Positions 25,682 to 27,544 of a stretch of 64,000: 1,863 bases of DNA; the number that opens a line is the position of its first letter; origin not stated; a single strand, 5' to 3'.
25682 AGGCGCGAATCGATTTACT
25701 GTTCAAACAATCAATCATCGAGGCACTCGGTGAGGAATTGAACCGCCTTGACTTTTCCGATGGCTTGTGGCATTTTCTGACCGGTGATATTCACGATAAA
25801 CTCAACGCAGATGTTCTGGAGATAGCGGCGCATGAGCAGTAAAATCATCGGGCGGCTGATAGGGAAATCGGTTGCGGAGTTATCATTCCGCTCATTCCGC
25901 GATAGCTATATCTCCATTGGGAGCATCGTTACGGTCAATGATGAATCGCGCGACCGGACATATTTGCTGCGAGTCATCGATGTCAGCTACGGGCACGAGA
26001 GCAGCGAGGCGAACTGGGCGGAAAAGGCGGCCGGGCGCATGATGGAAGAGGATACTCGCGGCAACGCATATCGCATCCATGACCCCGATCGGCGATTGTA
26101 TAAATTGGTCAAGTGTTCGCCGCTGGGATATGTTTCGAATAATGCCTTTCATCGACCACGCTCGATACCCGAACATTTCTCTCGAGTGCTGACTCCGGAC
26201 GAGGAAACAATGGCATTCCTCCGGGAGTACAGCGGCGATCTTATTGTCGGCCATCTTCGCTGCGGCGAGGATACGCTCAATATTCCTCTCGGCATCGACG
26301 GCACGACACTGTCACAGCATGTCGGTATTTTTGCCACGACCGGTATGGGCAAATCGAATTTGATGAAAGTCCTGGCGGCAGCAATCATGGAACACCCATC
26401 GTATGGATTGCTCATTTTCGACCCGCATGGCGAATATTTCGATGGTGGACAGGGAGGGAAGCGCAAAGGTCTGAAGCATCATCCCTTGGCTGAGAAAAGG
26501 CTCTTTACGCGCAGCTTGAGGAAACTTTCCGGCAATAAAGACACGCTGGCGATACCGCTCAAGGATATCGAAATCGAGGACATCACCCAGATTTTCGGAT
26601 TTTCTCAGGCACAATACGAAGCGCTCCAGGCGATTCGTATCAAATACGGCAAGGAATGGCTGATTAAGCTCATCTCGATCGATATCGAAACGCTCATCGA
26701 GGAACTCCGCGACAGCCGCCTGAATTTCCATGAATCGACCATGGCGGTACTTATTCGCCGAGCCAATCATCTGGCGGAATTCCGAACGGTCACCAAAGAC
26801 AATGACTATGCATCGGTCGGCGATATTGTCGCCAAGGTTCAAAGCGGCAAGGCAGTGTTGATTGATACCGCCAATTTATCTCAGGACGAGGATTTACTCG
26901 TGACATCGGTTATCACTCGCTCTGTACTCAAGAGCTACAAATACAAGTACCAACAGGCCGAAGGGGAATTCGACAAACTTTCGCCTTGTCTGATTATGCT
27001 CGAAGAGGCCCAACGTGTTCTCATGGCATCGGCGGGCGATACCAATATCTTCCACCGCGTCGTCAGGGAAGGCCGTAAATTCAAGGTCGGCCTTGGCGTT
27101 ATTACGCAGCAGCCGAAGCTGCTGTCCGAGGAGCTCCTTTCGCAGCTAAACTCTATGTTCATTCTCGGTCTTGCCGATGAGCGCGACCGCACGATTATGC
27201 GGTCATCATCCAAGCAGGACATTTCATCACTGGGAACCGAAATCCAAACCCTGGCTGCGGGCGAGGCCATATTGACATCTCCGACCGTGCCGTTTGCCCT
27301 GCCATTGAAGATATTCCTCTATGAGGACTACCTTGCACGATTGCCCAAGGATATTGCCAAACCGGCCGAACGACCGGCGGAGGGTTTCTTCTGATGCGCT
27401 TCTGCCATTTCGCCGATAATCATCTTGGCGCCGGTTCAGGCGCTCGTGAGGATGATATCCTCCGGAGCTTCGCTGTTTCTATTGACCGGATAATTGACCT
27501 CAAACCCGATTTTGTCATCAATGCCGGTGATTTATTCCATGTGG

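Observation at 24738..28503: Rad50-less, translationally coupled NurA-HerA-Mre11 cassette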

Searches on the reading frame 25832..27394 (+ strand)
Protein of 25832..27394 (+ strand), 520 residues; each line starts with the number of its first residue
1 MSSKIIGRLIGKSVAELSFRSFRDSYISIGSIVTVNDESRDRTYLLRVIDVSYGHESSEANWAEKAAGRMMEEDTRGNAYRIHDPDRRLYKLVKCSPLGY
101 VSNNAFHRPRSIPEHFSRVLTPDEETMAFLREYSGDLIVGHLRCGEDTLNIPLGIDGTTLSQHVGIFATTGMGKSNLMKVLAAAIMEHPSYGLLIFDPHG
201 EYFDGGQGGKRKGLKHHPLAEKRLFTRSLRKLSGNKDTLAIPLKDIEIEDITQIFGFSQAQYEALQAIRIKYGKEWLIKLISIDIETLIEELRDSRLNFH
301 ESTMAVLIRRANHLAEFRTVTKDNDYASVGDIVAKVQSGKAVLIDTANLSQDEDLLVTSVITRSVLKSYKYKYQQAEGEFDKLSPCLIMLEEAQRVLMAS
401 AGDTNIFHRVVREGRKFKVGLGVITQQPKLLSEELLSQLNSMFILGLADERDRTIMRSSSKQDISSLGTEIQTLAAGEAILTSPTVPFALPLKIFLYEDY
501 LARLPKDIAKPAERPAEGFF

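Call 3: search_protein_families(library=pfam, proteins=[window:25832-27394:+], max_evalue=0.01)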
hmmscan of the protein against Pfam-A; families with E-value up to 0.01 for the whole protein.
window:25832-27394:+ (520 aa): 2 families
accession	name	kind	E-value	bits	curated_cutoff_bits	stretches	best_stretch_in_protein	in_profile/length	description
PF01935.23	DUF87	-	7.7e-31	108.3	23.2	1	139-365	3-220/220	Helicase HerA, central domain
PF10412.15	TrwB_AAD_bind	-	0.006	15.9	20.5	0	159-203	13-56/387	Type IV secretion-system coupling protein DNA-binding domain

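Call 4: search_protein_families(library=padloc, proteins=[window:25832-27394:+], max_evalue=0.01)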
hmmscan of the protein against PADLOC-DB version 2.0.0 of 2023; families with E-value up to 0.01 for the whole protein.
window:25832-27394:+ (520 aa): 13 families
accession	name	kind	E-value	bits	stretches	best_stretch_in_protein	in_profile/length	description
PDLC04105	HerA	-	6.8e-29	98.9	2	334-496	372-535/576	-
PDLC02185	HerA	-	7.6e-21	72.4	2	343-491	410-558/585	-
PDLC04140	mad8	-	1.3e-19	68.9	1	160-485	26-290/314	mads_8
PDLC04100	HerA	-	1.1e-17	62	2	344-490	405-551/580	-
PDLC04098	HerA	-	1.7e-16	57.9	1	335-483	480-635/686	-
PDLC04102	HerA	-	1.7e-15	54.4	1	336-494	462-619/654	-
PDLC04103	HerA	-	4.7e-15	52.9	2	377-494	433-556/579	-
PDLC04097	HerA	-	5.6e-15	53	2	405-494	503-592/618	-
PDLC02188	HerA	-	2.1e-13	48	1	356-485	394-533/578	-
PDLC04104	HerA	-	1.6e-11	41.6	1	343-485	184-327/379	-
PDLC01055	HerA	-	2.4e-11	41.2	2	118-203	114-200/532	Type III coevolved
PDLC04106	HerA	-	1.1e-10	38.8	1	335-484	465-618/667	-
PDLC04099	HerA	-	0.0072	13.6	0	155-202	162-210/214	-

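Call 5: search_protein_families(library=ncbifam, proteins=[window:25832-27394:+], max_evalue=0.01)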
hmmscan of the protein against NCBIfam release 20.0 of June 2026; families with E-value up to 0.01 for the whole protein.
window:25832-27394:+ (520 aa): 7 families
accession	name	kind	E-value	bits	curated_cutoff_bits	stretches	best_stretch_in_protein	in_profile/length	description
NF040937.1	HerA_Thermprot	equivalog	6.1e-30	104.1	800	1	103-502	87-469/487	DNA double-strand break repair helicase HerA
NF040819.1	helicase_HerA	equivalog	6.6e-28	97.5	970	2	377-495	394-515/561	DNA double-strand break repair helicase HerA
NF053655.1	CedD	equivalog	4.4e-23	81.7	600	2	384-494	419-525/527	DNA-translocating ATPase CedD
NF042943.1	HerA_antiphage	equivalog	2.9e-18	65.8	800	2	343-491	398-546/566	anti-phage-associated helicase HerA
NF042944.1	HerA_antiphage_2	equivalog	6e-14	51.7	850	1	356-486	394-534/576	anti-phage-associated helicase HerA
NF033849.1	ser_rich_anae_1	subfamily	1.8e-09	35.6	650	1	318-456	956-1099/1163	serine-rich protein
NF041214.1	plasmid_TraB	equivalog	0.0081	14.7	800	0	383-456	344-418/639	plasmid transfer protein TraB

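Call 9: find_encoding_contigs(protein=window:25832-27394:+, flank=10000, max_places=6)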
Protein window:25832-27394:+ (520 aa): 2 contigs read that carry it; 1 place shown.
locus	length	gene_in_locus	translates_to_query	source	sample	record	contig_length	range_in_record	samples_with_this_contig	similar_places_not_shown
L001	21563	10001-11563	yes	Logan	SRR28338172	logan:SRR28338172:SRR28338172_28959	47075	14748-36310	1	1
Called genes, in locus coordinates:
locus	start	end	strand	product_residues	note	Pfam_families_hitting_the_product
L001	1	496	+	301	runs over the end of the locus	PF02397:Bac_transf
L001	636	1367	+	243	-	PF08308:PEGA, PF18935:DUF5683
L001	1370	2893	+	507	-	PF00041:fn3, PF25788:Ig_Rha78A_N (faint)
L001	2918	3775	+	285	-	-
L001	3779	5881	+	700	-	PF02518:HATPase_c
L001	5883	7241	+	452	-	PF00072:Response_reg, PF00158:Sigma54_activat, PF14532:Sigma54_activ_2, PF00004:AAA (weak), PF07728:AAA_5, PF25601:AAA_lid_14, PF02954:HTH_8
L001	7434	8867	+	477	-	PF00072:Response_reg, PF00158:Sigma54_activat, PF14532:Sigma54_activ_2, PF00004:AAA (faint), PF07728:AAA_5 (weak), PF25601:AAA_lid_14, PF02954:HTH_8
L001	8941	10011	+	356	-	PF09376:NurA (faint)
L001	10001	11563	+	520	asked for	PF01935:DUF87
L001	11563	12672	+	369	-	PF00149:Metallophos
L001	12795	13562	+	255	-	PF13489:Methyltransf_23 (weak), PF13847:Methyltransf_31, PF08241:Methyltransf_11, PF08242:Methyltransf_12, PF13649:Methyltransf_25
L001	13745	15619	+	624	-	PF00733:Asn_synthase (weak)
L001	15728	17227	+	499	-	PF00128:Alpha-amylase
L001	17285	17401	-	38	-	-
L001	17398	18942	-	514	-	PF00209:SNF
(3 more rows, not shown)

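Call 11: find_homologous_proteins(query=window:25832-27394:+, max_evalue=1e-10)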
Query window:25832-27394:+ (520 aa): 1629 proteins with E <= 1e-10 among 8000 candidates; the best 120 are listed.
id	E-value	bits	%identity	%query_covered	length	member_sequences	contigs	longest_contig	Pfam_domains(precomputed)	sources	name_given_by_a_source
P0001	0.0e+0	1153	100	100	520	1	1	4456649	PF01935.24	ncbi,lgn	ncbi:MAG: ATP-binding protein [Candidatus Zixiibacteriota bacterium]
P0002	2.8e-298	1007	87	100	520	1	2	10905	PF01935.24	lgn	-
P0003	2.9e-275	932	79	100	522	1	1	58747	PF01935.24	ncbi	-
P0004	1.3e-263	893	78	100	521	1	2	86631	PF01935.24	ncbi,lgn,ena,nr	ncbi:MAG: ATP-binding protein [candidate division Zixibacteria bacterium]|nr:ATP-binding protein [ca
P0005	4.6e-235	799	69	98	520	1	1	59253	PF01935.24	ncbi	-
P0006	9.8e-233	791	68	100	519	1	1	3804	PF01935.24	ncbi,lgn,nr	ncbi:MAG: ATP-binding protein [candidate division Zixibacteria bacterium]|nr:ATP-binding protein [ca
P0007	3.0e-232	790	71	96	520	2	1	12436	PF01935.24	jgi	-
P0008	2.8e-231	786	69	100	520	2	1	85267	PF01935.24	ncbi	-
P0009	4.9e-231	786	69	97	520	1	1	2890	PF01935.24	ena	-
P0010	2.6e-229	780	71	96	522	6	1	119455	PF01935.24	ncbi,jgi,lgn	-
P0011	9.9e-229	778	69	98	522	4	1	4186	PF01935.24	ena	-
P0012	2.6e-228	777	67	100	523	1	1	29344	PF01935.24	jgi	-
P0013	7.6e-228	775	69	97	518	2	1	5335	PF01935.24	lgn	-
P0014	3.0e-227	773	70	96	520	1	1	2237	PF01935.24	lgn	-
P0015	1.1e-224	765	66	100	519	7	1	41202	PF01935.24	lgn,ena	-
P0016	3.7e-220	750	66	99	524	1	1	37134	PF01935.24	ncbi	-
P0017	1.8e-216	738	68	93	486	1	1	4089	PF01935.24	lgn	-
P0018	5.2e-172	591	68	75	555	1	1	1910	PF01935.24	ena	-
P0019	1.3e-170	586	70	76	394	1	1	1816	PF01935.24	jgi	jgi:DNA helicase HerA-like ATPase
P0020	1.5e-168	580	66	77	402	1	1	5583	PF01935.24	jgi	jgi:DNA helicase HerA-like ATPase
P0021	7.9e-158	544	51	95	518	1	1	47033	PF01935.24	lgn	-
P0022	4.6e-157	542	50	96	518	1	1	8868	PF01935.24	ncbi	-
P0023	3.0e-155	536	50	96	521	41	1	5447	PF01935.24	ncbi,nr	ncbi:MAG: ATP-binding protein [candidate division Zixibacteria bacterium]|nr:ATP-binding protein [ca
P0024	5.5e-155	535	50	97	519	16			PF01935.24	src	-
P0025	7.1e-155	535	51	95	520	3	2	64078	PF01935.24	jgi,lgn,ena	jgi:hypothetical protein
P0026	8.6e-155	534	49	95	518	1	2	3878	PF01935.24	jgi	jgi:DNA helicase HerA-like ATPase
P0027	9.3e-155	534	50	95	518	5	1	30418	PF01935.24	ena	-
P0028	1.8e-154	533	49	99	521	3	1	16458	PF01935.24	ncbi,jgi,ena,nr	ncbi:MAG: ATP-binding protein [candidate division Zixibacteria bacterium]|nr:ATP-binding protein [ca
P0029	1.9e-154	533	50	99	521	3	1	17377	PF01935.24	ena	-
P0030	2.0e-154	533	49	99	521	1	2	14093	PF01935.24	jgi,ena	-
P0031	2.6e-154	533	50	98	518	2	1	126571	PF01935.24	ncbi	ncbi:MAG: ATP-binding protein [Candidatus Zixiibacteriota bacterium]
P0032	1.0e-153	531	50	95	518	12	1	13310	PF01935.24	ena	-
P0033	1.1e-153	531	50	95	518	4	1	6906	PF01935.24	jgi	jgi:DNA helicase HerA-like ATPase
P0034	1.6e-153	530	49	95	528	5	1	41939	PF01935.24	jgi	jgi:DNA helicase HerA-like ATPase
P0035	2.2e-153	530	50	95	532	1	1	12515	PF01935.24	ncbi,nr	ncbi:MAG: ATP-binding protein [Actinomycetota bacterium]|nr:ATP-binding protein [Actinomycetota bact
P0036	2.6e-153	529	49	99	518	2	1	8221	PF01935.24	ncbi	-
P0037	4.6e-153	529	51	95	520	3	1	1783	PF01935.24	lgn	-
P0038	6.6e-153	528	49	95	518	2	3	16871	PF01935.24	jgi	jgi:DNA helicase HerA-like ATPase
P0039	7.3e-153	528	49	99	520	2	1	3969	PF01935.24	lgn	-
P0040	1.1e-152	527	50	95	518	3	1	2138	PF01935.24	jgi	jgi:DNA helicase HerA-like ATPase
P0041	1.2e-152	527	48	100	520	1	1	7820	PF01935.24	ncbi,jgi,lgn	-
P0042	1.5e-152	527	52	96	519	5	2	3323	PF01935.24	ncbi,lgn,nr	ncbi:MAG TPA: hypothetical protein DCW86_00040 [Actinobacteria bacterium]|nr:hypothetical protein [A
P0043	2.8e-152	526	49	95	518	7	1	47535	PF01935.24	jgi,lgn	-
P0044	2.9e-152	526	50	95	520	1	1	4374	PF01935.24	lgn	-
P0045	4.1e-152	525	50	96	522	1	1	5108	PF01935.24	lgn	-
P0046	5.2e-152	525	50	95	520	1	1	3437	PF01935.24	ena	-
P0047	7.5e-152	525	48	98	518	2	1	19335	PF01935.24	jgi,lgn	jgi:DNA helicase HerA-like ATPase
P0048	7.9e-152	524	48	95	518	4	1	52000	PF01935.24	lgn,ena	-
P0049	1.8e-151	523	49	95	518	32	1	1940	PF01935.24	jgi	jgi:DNA helicase HerA-like ATPase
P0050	2.2e-150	520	48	99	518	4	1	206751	PF01935.24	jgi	-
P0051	2.3e-150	520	49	95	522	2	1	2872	PF01935.24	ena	-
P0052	2.5e-150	520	49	96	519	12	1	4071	PF01935.24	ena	-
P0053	4.2e-150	519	51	95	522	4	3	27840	PF01935.24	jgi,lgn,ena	-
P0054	4.3e-150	519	49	95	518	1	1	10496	PF01935.24,PF12846.14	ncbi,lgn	-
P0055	5.0e-150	519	50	95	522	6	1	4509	PF01935.24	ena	-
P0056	1.3e-149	517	50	95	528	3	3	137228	PF01935.24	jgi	jgi:DNA helicase HerA-like ATPase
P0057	4.7e-149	515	49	95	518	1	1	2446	PF01935.24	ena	-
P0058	5.3e-149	515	49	95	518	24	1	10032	PF01935.24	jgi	jgi:DNA helicase HerA-like ATPase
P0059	8.6e-149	514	48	98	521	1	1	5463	PF01935.24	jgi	jgi:DNA helicase HerA-like ATPase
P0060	1.3e-148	514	48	96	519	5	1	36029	PF01935.24,PF12846.14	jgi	jgi:DNA helicase HerA-like ATPase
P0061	1.5e-148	514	48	96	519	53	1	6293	PF01935.24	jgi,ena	-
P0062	1.6e-148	514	48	96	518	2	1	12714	PF01935.24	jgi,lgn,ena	-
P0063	3.1e-148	513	49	95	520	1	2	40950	PF01935.24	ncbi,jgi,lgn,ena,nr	ncbi:MAG TPA: ATP-binding protein [Actinobacteria bacterium]|nr:ATP-binding protein [Actinomycetota 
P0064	3.2e-148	513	48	98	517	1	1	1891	PF01935.24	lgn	-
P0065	7.9e-148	511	48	95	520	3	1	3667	PF01935.24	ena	-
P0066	1.7e-147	510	48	95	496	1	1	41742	PF01935.24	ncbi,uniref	ncbi:ATP-binding protein, partial [Candidatus Oleimmundimicrobium sp.]|uniref:ATP-binding protein n=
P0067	2.0e-147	510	49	95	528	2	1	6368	PF01935.24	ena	-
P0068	2.1e-147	510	48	95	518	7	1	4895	PF01935.24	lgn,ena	-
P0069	3.5e-147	509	48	96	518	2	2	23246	PF01935.24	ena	-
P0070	1.1e-146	508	47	99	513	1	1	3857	PF01935.24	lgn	-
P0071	2.1e-146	507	48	95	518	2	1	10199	PF01935.24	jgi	jgi:DNA helicase HerA-like ATPase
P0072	6.0e-146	505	48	95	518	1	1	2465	PF01935.24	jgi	jgi:DNA helicase HerA-like ATPase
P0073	1.7e-145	504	48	95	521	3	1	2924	PF01935.24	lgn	-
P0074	2.4e-145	503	48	96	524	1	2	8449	PF01935.24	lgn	-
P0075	1.2e-144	501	51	95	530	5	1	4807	PF01935.24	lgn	-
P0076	2.5e-144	500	46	97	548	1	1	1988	PF01935.24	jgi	jgi:hypothetical protein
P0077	8.2e-144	498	46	100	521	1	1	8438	PF01935.24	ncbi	-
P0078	1.5e-143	497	47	98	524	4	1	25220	PF01935.24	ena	-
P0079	1.5e-143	497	48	98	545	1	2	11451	PF01935.24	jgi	jgi:DNA helicase HerA-like ATPase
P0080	3.2e-143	496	47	98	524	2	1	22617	PF01935.24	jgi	jgi:uncharacterized protein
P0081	5.6e-143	495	48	97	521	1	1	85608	PF01935.24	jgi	jgi:DNA helicase HerA-like ATPase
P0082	6.8e-143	495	48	98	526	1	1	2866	PF01935.24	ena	-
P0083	1.4e-142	494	47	96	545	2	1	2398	PF01935.24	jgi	jgi:DNA helicase HerA-like ATPase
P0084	1.7e-142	494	48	98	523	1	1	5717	PF01935.24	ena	-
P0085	1.8e-142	494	48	99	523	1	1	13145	PF01935.24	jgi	jgi:DNA helicase HerA-like ATPase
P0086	2.1e-142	493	47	98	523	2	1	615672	PF01935.24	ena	-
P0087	2.2e-142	493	47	98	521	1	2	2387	PF01935.24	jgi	jgi:hypothetical protein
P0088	2.7e-142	493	48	95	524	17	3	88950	PF01935.24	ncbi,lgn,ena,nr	ncbi:MAG TPA: ATP-binding protein [Actinomycetota bacterium]|nr:ATP-binding protein [Actinomycetota 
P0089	7.1e-142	492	49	98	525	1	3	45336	PF01935.24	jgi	jgi:uncharacterized protein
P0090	1.0e-141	491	48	96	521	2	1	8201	PF01935.24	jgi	jgi:DNA helicase HerA-like ATPase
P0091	1.2e-141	491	49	95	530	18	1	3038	PF01935.24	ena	-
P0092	1.3e-141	491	49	95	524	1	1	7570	PF01935.24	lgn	-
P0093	1.3e-141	491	45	99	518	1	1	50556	PF01935.24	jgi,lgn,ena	-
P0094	1.6e-141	490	46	99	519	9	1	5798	PF01935.24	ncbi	ncbi:MAG TPA: ATP-binding protein [Actinomycetota bacterium]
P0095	2.2e-141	490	48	98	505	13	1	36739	PF01935.24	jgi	-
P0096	3.8e-141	489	47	99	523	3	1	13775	PF01935.24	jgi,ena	-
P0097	3.8e-141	489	48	97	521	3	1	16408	PF01935.24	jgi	jgi:DNA helicase HerA-like ATPase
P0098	4.1e-141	489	47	96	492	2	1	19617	PF01935.24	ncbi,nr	ncbi:MAG: ATP-binding protein [Actinobacteria bacterium]|nr:ATP-binding protein [Actinomycetota bact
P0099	4.3e-141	489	47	99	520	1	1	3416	PF01935.24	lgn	-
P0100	5.2e-141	489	46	99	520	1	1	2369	PF01935.24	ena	-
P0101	5.4e-141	489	47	99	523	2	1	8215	PF01935.24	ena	-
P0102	5.6e-141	489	47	98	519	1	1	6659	PF01935.24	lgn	-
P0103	5.8e-141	489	47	98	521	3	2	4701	PF01935.24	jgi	jgi:hypothetical protein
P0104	5.8e-141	489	46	99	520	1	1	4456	PF01935.24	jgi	-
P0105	6.2e-141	489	47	99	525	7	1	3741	PF01935.24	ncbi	-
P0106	7.2e-141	488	48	95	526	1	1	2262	PF01935.24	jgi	jgi:DNA helicase HerA-like ATPase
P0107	7.2e-141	488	46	99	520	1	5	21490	PF01935.24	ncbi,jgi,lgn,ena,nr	ncbi:MAG: hypothetical protein A2Z48_05660 [Actinobacteria bacterium RBG_19FT_COMBO_70_19]|jgi:DNA h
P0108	7.2e-141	488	46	99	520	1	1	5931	PF01935.24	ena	-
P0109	7.7e-141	488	48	95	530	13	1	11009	PF01935.24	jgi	jgi:uncharacterized protein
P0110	8.8e-141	488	47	99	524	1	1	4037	PF01935.24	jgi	jgi:uncharacterized protein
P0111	9.1e-141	488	47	100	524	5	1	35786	PF01935.24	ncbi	ncbi:MAG TPA: ATP-binding protein [Actinomycetota bacterium]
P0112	1.2e-140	488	49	96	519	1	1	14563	PF01935.24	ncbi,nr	ncbi:MAG: ATP-binding protein [candidate division Zixibacteria bacterium]|nr:ATP-binding protein [ca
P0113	1.3e-140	488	46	99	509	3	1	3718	PF01935.24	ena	-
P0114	1.3e-140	487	47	96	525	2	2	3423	PF01935.24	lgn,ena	-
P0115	1.3e-140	487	47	99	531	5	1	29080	PF01935.24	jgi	jgi:DNA helicase HerA-like ATPase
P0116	1.5e-140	487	47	98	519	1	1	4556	PF01935.24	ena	-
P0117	1.7e-140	487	47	96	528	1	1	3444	PF01935.24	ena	-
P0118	1.9e-140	487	46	98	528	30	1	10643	PF01935.24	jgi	jgi:DNA helicase HerA-like ATPase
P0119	2.2e-140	487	48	95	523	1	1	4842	PF01935.24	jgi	jgi:DNA helicase HerA-like ATPase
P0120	2.2e-140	487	47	98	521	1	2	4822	PF01935.24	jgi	jgi:DNA helicase HerA-like ATPase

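Call 14: find_related_loci(query=A1, collection=genome_contigs, flank=10000)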
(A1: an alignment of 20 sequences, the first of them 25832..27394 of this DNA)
Query A1 (520 aa) in genome_contigs; peptide patterns used: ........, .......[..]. (x = any residue, [..] = any of these).
599 stretches matched a pattern (row limit reached: there are more); 590 encode a relative of the query (tblastn E <= 1e-3); the best 80 are kept; 80 distinct loci.
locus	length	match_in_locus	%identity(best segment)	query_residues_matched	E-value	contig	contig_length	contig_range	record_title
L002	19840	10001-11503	70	1-502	0e+0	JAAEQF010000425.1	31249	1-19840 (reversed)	MAG: FCB group bacterium isolate Gpa_11 GpaG_CONTIG2459593, whole genome shotgun sequence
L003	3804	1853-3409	68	1-520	0e+0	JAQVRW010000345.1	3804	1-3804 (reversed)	MAG: Candidatus Zixiibacteriota bacterium isolate STF1_26 NODE_106710_length_3804_cov_3.160457_Sandtown_F1, whole genome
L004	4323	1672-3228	67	1-520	0e+0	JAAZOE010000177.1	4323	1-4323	MAG: Candidatus Zixiibacteriota bacterium isolate AS27yjCOA_31 73840_AS27, whole genome shotgun sequence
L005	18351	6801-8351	66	6-520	0e+0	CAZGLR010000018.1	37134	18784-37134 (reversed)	MAG TPA_asm: uncultured Ignavibacteriales bacterium isolate SRP141376_co3_444 genome assembly, contig: NODE_2817_length_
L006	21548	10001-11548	49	7-520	4e-163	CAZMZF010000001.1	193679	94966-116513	MAG TPA_asm: uncultured Ignavibacteria bacterium isolate binchicken_co376_191 genome assembly, contig: NODE_21_length_19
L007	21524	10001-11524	50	7-516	1e-161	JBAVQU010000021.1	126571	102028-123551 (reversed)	MAG: Candidatus Zixiibacteriota bacterium isolate MFD02350_ilm_asm_bin5 k127_5693, whole genome shotgun sequence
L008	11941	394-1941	49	7-520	7e-161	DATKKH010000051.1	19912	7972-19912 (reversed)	MAG TPA_asm: Terriglobales bacterium isolate SMAG_U14652 k141_3196484, whole genome shotgun sequence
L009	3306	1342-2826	52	7-503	3e-168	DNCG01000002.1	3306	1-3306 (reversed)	MAG TPA_asm: Actinomycetota bacterium isolate UBA9087 contig_689, whole genome shotgun sequence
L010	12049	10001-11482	49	7-501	1e-159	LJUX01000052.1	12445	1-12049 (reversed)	MAG: candidate division Zixibacteria bacterium SM23_73_3 WORSMTZ_11944, whole genome shotgun sequence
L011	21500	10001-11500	50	7-505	8e-161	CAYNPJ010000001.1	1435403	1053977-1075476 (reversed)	MAG TPA_asm: uncultured Ignavibacteria bacterium isolate binchicken_co107_133 genome assembly, contig: NODE_1_length_143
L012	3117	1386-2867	50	7-501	7e-167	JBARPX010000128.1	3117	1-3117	MAG: Candidatus Zixiibacteriota bacterium isolate MFD13424_ilm_asm_bin49 k127_323706, whole genome shotgun sequence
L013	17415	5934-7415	50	7-501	3e-158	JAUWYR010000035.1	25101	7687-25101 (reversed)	MAG: Candidatus Zixiibacteriota bacterium isolate CSMAG_2715 CSMAG_2715_k141_641357_length_25101_cov_14.0000, whole geno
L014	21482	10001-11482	49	7-501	7e-156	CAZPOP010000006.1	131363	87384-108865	MAG TPA_asm: uncultured Ignavibacteria bacterium isolate SRP214966_co5_260 genome assembly, contig: NODE_20_length_13136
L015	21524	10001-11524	47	2-520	2e-152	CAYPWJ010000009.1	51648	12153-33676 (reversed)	MAG TPA_asm: uncultured Thermoplasmatales archaeon isolate ERP127260_co1_97 genome assembly, contig: NODE_156_length_516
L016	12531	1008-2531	48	2-520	6e-152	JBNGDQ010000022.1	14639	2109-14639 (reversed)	MAG: Thermoplasmatota archaeon isolate E05-033 bin41.fa-22, whole genome shotgun sequence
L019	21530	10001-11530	47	7-516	6e-149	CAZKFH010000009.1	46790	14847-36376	MAG TPA_asm: uncultured Actinomycetes bacterium isolate SRP136066_co1_34 genome assembly, contig: NODE_508_length_46790_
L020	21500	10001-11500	50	7-507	2e-161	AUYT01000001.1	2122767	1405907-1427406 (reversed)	MAG: candidate division Zixibacteria bacterium RBG-1 RBG1_1C00001, whole genome shotgun sequence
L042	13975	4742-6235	45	7-504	4e-142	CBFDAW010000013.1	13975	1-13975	MAG TPA_asm: uncultured Thermoplasmata archaeon isolate SRR26215686_concoct_192 genome assembly, contig: ERZ25073477.259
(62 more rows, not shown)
